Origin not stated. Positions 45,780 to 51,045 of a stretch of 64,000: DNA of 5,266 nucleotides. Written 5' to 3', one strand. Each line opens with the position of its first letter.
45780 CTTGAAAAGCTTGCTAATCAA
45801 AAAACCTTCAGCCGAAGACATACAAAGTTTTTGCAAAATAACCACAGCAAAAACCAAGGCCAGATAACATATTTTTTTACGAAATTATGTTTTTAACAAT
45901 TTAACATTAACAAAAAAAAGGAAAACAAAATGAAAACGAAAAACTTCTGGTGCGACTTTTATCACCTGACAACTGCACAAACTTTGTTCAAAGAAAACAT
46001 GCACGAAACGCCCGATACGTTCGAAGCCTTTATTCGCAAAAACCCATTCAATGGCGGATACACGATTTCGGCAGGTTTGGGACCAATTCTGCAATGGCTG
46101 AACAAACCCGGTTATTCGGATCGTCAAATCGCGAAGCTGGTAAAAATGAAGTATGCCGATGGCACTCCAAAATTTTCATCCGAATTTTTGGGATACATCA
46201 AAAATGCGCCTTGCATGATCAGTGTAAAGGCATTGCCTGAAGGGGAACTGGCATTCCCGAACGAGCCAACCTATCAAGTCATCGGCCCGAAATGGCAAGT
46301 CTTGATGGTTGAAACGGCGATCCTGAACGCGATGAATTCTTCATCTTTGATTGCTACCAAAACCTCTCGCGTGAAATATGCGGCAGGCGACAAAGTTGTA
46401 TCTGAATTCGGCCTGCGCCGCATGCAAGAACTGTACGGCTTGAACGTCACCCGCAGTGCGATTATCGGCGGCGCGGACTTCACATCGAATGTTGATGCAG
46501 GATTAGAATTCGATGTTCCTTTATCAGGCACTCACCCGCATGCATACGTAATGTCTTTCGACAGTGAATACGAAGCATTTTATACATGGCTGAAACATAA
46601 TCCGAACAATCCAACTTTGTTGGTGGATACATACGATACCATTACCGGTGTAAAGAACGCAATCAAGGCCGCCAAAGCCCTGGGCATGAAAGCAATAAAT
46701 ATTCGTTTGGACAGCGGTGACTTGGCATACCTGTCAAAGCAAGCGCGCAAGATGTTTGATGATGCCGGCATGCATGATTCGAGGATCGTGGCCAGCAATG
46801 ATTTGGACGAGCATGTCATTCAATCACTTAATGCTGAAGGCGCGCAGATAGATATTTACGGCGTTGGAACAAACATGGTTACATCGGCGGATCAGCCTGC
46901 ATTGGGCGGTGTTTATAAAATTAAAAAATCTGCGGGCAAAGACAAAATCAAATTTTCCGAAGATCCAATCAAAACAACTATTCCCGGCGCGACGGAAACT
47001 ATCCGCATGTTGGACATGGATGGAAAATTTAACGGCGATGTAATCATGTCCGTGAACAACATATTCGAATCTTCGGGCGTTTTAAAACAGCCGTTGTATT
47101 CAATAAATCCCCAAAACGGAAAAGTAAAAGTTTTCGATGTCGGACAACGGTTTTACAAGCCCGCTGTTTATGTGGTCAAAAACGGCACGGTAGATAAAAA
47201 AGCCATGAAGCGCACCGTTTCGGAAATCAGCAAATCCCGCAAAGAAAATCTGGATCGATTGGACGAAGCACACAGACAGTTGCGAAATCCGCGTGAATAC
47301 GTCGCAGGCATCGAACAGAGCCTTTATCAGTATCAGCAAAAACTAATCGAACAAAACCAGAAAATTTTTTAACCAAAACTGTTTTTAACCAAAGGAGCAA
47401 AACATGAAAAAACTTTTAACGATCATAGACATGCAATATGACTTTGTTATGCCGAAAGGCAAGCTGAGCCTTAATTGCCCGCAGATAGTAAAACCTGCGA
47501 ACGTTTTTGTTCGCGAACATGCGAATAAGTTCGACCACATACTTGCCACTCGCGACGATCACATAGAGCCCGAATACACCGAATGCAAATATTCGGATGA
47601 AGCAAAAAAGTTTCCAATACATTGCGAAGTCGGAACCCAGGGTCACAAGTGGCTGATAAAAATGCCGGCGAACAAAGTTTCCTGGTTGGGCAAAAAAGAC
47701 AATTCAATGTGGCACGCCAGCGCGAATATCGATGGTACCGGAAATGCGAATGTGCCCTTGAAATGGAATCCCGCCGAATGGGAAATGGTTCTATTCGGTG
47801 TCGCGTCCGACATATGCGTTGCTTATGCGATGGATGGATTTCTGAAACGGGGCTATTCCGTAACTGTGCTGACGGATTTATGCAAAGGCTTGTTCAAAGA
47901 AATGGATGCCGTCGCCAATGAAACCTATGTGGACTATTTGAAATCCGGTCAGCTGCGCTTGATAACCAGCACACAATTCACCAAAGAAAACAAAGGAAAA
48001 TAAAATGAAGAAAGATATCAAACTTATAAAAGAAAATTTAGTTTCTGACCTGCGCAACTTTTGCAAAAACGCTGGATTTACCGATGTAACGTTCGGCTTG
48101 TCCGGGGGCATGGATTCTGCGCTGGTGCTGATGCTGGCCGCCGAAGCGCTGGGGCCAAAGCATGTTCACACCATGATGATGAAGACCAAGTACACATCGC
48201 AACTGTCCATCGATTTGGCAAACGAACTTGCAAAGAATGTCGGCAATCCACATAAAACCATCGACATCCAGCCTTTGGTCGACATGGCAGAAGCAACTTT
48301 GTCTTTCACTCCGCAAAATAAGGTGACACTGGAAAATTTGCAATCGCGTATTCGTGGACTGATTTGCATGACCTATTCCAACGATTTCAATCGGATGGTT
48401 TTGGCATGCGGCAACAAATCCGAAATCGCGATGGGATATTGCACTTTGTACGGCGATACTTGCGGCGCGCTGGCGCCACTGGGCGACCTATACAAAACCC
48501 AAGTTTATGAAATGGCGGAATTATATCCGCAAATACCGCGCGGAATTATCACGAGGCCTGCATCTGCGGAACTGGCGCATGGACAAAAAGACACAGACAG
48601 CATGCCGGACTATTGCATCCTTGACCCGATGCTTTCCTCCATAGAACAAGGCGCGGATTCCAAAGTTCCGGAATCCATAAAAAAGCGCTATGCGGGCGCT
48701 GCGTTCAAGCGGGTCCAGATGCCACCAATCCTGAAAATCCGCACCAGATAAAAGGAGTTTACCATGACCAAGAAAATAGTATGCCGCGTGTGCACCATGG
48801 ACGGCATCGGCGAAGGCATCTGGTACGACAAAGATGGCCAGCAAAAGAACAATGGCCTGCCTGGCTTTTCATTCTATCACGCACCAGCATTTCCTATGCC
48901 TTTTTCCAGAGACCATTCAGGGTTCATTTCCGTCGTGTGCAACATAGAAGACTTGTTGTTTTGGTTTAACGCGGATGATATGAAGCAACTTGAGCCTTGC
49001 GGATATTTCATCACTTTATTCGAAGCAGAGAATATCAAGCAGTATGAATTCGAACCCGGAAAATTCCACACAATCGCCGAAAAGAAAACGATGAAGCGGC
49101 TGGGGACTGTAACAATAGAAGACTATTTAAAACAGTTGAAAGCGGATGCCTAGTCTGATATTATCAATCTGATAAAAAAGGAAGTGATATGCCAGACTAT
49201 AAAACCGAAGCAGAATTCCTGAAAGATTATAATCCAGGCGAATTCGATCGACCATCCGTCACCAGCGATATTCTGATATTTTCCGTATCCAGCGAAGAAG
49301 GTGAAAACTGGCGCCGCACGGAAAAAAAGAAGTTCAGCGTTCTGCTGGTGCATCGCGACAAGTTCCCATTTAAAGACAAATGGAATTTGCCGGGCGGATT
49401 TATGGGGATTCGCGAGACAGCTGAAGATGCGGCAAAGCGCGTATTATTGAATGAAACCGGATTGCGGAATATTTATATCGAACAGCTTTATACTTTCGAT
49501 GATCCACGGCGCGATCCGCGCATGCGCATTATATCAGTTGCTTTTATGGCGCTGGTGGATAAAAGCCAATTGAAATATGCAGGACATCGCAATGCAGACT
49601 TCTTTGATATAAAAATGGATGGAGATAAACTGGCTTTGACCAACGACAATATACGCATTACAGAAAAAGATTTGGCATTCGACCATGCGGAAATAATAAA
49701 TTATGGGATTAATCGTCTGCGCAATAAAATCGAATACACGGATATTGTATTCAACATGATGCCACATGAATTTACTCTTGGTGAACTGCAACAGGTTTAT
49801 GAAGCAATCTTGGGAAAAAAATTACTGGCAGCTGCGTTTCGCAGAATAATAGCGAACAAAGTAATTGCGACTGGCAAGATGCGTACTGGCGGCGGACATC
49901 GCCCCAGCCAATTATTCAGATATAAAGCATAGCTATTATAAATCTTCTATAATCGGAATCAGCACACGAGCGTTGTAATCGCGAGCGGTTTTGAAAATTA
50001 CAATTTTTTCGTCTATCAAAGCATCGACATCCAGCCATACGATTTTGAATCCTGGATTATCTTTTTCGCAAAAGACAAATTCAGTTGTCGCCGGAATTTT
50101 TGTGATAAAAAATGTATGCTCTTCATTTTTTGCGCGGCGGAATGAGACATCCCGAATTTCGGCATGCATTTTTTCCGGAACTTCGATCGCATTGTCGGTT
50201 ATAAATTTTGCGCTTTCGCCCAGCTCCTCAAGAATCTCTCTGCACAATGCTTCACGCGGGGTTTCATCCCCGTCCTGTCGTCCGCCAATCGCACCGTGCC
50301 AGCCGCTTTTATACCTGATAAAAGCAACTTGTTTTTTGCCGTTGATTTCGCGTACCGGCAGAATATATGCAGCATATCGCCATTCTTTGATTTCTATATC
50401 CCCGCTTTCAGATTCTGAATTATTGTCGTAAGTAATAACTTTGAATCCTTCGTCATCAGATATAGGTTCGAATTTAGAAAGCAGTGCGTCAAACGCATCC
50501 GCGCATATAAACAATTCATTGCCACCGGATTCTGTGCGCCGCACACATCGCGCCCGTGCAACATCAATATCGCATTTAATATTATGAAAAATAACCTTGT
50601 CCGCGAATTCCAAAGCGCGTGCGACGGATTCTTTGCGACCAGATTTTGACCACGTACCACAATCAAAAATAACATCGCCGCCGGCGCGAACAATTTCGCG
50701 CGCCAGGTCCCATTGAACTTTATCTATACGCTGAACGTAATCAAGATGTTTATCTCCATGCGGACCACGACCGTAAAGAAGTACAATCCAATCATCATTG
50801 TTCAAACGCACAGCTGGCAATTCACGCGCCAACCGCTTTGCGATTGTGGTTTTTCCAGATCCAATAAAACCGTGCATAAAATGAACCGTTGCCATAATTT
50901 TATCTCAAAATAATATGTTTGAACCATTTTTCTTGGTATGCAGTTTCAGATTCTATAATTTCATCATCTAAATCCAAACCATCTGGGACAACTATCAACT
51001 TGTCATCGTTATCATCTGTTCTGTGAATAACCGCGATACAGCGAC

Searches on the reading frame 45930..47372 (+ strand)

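Call 16: search_protein_families(library=pfam, proteins=[window:45930-47372:+], max_evalue=0.001)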
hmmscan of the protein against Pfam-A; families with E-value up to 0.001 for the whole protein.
window:45930-47372:+ (480 aa): 4 families
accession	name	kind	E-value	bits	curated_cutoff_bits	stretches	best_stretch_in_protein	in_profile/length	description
PF17767.7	NAPRTase_N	-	5e-21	75.7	32.6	1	8-136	3-125/125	Nicotinate phosphoribosyltransferase (NAPRTase) N-terminal domain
PF17956.6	NAPRTase_C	-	4.2e-06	27.6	23.3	1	357-468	4-110/111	Nicotinate phosphoribosyltransferase C-terminal domain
PF04095.22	NAPRTase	-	0.00025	21.3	20.8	1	158-346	4-217/239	Nicotinate phosphoribosyltransferase (NAPRTase) family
PF02749.22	QRPTase_N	-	0.00072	20.2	27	0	97-139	41-82/82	Quinolinate phosphoribosyl transferase, N-terminal domain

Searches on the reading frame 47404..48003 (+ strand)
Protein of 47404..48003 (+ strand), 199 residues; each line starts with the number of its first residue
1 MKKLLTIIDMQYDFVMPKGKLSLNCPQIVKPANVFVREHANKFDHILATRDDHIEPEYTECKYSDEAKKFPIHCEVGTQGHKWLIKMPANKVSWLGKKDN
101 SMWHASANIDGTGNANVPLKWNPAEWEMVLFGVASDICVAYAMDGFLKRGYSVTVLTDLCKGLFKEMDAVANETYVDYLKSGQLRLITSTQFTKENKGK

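Call 16: search_protein_families(library=pfam, proteins=[window:47404-48003:+], max_evalue=0.001)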
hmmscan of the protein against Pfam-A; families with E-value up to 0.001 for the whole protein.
window:47404-48003:+ (199 aa): 1 family
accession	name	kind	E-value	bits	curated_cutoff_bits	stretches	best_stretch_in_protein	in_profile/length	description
PF00857.26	Isochorismatase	-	3.3e-11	44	27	1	4-174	2-162/175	Isochorismatase domain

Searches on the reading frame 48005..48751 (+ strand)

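Call 16: search_protein_families(library=pfam, proteins=[window:48005-48751:+], max_evalue=0.001)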
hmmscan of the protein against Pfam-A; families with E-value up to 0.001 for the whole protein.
window:48005-48751:+ (248 aa): 3 families
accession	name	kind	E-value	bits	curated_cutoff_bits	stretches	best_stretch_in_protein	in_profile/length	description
PF02540.23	NAD_synthase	-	3.8e-57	193.6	21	1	10-235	3-238/242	NAD synthase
PF06508.19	QueC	-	2e-06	27.9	22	1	32-111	6-82/210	Queuosine biosynthesis protein QueC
PF00733.27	Asn_synthase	-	5.5e-05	23.4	21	1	28-90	20-81/354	Asparagine synthase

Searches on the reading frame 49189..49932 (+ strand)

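Call 16: search_protein_families(library=pfam, proteins=[window:49189-49932:+], max_evalue=0.001)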
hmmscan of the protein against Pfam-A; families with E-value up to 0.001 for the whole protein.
window:49189-49932:+ (247 aa): 3 families
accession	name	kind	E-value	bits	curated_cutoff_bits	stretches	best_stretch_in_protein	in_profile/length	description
PF21906.2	NrtR_WHD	-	3.5e-18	65.9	27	1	187-244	1-60/61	NrtR DNA-binding winged helix domain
PF00293.34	NUDIX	-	8.3e-13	48.9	21.1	1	45-126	13-98/134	NUDIX domain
PF19368.5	AraR_C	-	3.3e-07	30.9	23.8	1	183-246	1-67/82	AraR C-terminal winged HTH domain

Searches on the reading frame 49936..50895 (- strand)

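Call 16: search_protein_families(library=pfam, proteins=[window:49936-50895:-], max_evalue=0.001)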
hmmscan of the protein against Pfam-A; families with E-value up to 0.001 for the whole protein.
window:49936-50895:- (319 aa): 3 families
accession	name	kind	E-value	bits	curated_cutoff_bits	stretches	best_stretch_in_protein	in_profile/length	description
PF13671.12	AAA_33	-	3.9e-20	73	27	1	4-144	1-142/143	AAA domain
PF00293.34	NUDIX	-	4.6e-08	33.6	21.1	1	186-293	13-118/134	NUDIX domain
PF13207.12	AAA_17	-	0.00079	20.2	27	0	9-124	2-126/136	AAA domain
